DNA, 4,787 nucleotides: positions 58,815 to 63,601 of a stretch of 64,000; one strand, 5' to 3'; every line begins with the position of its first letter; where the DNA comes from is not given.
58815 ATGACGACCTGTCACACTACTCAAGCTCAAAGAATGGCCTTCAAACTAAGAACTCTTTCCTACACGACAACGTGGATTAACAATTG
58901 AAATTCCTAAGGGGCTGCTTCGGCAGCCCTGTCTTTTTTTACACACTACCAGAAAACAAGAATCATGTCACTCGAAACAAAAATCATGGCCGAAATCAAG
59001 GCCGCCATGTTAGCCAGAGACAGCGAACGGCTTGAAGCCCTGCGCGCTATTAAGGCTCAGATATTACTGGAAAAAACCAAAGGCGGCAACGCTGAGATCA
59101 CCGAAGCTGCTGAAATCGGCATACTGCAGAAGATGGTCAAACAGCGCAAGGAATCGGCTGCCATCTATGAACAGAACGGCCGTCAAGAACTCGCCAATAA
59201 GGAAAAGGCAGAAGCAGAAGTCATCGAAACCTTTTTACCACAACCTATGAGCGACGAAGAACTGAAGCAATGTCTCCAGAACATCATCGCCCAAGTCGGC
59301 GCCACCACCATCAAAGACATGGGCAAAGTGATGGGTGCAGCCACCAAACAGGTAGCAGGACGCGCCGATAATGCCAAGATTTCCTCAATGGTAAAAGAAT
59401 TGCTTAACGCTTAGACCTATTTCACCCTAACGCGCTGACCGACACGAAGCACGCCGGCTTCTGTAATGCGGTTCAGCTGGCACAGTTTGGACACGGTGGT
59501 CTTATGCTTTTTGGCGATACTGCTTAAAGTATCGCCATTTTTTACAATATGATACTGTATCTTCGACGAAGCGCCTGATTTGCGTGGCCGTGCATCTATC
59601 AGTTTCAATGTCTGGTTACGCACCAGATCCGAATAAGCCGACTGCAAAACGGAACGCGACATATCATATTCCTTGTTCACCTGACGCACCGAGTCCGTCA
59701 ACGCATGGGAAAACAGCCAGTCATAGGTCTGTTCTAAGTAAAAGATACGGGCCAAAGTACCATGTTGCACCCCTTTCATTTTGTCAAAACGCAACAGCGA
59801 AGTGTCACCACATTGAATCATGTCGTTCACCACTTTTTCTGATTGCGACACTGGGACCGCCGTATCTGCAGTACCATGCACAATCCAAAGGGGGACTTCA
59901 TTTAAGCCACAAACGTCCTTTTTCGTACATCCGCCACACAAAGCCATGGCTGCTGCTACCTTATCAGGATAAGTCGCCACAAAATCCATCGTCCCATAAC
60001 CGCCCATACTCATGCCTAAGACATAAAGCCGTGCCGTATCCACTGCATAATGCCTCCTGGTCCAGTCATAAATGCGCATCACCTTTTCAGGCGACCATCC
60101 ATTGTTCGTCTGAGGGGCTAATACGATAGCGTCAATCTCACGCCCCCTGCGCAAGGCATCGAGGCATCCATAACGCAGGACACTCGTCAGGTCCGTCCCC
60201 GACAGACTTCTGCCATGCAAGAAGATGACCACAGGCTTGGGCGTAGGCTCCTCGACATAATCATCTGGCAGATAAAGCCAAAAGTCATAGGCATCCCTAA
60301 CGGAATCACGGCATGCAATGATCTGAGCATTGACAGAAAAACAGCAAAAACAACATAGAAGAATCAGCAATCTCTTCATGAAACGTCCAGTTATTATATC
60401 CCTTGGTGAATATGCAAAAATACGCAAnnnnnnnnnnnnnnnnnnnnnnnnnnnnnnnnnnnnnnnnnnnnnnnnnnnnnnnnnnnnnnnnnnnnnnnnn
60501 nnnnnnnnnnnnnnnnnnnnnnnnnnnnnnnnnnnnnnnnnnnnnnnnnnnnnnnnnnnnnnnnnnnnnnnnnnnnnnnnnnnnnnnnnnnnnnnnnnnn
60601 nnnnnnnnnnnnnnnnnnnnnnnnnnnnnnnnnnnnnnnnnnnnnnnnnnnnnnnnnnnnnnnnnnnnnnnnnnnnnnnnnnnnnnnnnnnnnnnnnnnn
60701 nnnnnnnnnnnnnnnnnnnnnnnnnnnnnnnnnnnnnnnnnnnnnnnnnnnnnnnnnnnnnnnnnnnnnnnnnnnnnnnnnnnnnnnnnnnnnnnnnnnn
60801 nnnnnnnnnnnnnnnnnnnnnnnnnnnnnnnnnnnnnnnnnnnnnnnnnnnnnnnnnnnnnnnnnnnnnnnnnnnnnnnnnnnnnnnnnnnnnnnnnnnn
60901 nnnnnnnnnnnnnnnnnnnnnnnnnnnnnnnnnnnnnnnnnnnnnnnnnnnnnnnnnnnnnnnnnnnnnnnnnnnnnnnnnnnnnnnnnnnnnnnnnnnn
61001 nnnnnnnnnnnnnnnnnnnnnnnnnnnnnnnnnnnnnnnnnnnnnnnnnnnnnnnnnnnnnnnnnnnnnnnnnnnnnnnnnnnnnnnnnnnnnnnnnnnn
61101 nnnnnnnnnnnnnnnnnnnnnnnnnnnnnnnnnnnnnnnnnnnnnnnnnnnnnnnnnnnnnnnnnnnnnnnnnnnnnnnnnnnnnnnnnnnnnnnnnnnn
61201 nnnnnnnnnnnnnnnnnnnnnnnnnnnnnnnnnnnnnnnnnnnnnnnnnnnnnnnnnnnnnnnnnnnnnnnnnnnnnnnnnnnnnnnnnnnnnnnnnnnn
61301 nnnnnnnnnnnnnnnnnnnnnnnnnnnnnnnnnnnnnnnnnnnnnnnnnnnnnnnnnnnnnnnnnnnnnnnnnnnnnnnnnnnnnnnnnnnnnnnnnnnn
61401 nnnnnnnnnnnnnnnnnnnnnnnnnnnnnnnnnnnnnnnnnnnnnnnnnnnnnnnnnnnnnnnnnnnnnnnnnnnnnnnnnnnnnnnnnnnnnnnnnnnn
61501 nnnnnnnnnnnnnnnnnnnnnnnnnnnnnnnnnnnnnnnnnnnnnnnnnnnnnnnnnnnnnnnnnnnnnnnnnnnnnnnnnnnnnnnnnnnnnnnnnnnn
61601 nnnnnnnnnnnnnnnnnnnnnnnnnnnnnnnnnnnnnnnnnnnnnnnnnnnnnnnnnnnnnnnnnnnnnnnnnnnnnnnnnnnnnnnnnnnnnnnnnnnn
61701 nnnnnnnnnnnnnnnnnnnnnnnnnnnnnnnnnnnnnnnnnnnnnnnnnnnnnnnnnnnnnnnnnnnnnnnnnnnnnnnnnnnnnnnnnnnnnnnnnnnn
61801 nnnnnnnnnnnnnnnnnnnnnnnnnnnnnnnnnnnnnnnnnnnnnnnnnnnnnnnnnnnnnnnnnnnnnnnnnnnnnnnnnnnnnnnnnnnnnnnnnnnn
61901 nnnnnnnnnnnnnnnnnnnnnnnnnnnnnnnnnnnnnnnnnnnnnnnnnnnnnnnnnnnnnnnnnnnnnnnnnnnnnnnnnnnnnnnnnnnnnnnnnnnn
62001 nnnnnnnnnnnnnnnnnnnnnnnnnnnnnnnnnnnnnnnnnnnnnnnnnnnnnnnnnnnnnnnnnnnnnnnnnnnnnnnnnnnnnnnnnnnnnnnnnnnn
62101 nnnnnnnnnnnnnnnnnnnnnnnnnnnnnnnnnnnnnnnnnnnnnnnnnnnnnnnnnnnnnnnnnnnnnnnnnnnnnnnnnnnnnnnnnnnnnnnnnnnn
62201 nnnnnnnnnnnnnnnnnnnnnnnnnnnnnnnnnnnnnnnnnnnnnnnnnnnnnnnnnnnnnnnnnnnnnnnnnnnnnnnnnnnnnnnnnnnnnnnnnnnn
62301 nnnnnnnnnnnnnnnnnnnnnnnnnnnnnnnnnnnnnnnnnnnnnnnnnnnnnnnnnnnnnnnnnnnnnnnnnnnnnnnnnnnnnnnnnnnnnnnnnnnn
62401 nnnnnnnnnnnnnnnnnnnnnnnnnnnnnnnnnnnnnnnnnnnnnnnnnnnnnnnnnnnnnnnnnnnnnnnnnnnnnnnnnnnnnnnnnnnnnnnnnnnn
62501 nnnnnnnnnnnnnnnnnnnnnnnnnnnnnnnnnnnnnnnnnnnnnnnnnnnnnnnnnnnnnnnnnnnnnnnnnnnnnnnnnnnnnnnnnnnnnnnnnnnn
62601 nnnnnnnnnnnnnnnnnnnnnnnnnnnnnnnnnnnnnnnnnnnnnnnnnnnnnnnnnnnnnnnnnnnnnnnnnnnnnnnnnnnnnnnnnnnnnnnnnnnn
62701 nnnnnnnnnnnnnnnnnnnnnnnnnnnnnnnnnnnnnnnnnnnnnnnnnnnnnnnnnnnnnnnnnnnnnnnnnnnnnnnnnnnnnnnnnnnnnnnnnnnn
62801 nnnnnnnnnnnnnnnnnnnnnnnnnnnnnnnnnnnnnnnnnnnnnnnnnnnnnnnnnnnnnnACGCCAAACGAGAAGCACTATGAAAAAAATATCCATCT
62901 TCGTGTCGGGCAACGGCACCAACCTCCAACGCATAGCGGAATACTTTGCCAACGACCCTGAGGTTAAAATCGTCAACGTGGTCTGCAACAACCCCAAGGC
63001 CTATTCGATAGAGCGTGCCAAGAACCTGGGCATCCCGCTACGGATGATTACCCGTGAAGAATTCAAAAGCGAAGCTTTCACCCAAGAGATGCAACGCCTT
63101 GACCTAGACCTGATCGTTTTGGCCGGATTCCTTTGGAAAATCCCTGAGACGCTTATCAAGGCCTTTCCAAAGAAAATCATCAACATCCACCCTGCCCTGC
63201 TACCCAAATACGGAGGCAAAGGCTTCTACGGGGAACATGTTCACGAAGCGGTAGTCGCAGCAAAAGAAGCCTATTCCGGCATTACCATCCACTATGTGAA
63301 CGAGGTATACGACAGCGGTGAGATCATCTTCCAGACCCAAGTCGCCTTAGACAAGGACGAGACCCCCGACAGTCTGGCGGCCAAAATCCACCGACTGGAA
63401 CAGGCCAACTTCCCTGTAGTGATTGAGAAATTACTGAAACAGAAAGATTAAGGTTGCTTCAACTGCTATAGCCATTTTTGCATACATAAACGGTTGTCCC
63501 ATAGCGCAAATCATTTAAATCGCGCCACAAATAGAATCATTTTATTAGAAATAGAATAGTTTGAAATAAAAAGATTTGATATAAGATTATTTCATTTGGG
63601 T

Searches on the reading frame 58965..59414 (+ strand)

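Call 31: search_protein_families(library=pfam, proteins=[window:58965-59414:+], max_evalue=0.001)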
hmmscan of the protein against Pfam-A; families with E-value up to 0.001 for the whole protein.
window:58965-59414:+ (149 aa): 1 family
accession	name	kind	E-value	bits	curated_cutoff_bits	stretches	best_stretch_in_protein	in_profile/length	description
PF09424.15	YqeY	-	7.9e-49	165.9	27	1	5-147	2-143/143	Yqey-like protein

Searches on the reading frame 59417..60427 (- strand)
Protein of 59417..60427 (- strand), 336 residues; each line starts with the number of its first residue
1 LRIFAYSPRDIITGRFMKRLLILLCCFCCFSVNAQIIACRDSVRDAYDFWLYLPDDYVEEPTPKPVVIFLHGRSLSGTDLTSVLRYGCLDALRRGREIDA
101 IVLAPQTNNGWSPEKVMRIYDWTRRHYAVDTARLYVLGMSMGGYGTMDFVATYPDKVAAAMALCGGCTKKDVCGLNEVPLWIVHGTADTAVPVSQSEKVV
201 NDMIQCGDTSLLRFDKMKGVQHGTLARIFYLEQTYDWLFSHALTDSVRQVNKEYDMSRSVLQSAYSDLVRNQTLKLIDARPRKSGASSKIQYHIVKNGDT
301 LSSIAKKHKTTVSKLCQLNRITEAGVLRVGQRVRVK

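Call 31: search_protein_families(library=pfam, proteins=[window:59417-60427:-], max_evalue=0.001)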
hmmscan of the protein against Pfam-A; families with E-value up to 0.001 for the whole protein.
window:59417-60427:- (336 aa): 7 families
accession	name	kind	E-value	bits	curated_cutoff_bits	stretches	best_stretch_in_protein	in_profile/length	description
PF01476.26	LysM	-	5.5e-14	52.3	20.9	1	293-335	1-42/43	LysM domain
PF00326.27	Peptidase_S9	-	1.9e-09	37.8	22.6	1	176-240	143-208/213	Prolyl oligopeptidase family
PF12146.15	Hydrolase_4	-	5.9e-08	32.7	27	0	132-168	76-111/239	Serine aminopeptidase, S33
PF00756.26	Esterase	-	3.1e-06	27.6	22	1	49-200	10-184/251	Putative esterase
PF02230.22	Abhydrolase_2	-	3.5e-06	27.4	23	1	128-226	101-203/217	Phospholipase/Carboxylesterase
PF20434.5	BD-FAE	-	4.2e-05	23.6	26.8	0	176-201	188-213/215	BD-FAE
PF12740.14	PETase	-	6.1e-05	23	28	1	128-199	121-190/263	PET hydrolase-like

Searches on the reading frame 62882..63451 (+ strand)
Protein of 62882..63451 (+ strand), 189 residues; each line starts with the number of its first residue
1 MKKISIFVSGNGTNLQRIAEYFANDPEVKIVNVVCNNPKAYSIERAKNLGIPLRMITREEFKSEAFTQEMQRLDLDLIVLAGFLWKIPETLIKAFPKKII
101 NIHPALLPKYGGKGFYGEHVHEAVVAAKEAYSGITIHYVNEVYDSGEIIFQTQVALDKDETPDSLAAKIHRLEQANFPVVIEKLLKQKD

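Call 31: search_protein_families(library=pfam, proteins=[window:62882-63451:+], max_evalue=0.001)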
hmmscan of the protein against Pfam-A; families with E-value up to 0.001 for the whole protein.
window:62882-63451:+ (189 aa): 1 family
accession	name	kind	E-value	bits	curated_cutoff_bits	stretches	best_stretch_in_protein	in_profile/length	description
PF00551.24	Formyl_trans_N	-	4.3e-42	144.4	26.1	1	2-180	1-180/181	Formyl transferase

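Call 68: find_encoding_contigs(protein=window:62882-63451:+, flank=10000, max_places=2)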
Protein window:62882-63451:+ (189 aa): 2 contigs read that carry it; 2 places shown.
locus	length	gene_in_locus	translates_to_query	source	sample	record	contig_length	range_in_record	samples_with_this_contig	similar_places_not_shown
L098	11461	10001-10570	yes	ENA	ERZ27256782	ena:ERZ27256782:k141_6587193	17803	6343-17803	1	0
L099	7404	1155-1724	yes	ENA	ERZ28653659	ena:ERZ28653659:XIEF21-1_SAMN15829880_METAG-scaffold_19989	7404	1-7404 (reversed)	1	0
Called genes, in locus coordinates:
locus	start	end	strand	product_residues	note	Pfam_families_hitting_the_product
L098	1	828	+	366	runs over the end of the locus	PF03033:Glyco_transf_28, PF04101:Glyco_tran_28_C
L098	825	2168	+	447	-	PF01225:Mur_ligase, PF08245:Mur_ligase_M, PF02875:Mur_ligase_C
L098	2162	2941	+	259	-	-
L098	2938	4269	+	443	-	PF11104:PilM_2 (faint), PF14450:FtsA (weak), PF02491:SHS2_FTSA, PF06723:MreB_Mbl, PF06277:EutA (weak), PF14450:FtsA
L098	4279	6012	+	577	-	PF00091:Tubulin, PF12327:FtsZ_C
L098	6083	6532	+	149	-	PF09424:YqeY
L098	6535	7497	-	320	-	PF12146:Hydrolase_4 (faint), PF00756:Esterase (faint), PF02230:Abhydrolase_2 (faint), PF00326:Peptidase_S9 (faint), PF01476:LysM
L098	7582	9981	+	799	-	-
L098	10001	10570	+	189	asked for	PF00551:Formyl_trans_N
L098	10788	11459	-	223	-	?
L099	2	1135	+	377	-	?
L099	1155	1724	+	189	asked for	PF00551:Formyl_trans_N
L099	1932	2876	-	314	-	PF02588:YitT_membrane, PF10035:DUF2179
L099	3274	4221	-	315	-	PF01370:Epimerase, PF04321:RmlD_sub_bind, PF16363:GDP_Man_Dehyd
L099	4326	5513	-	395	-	PF00155:Aminotran_1_2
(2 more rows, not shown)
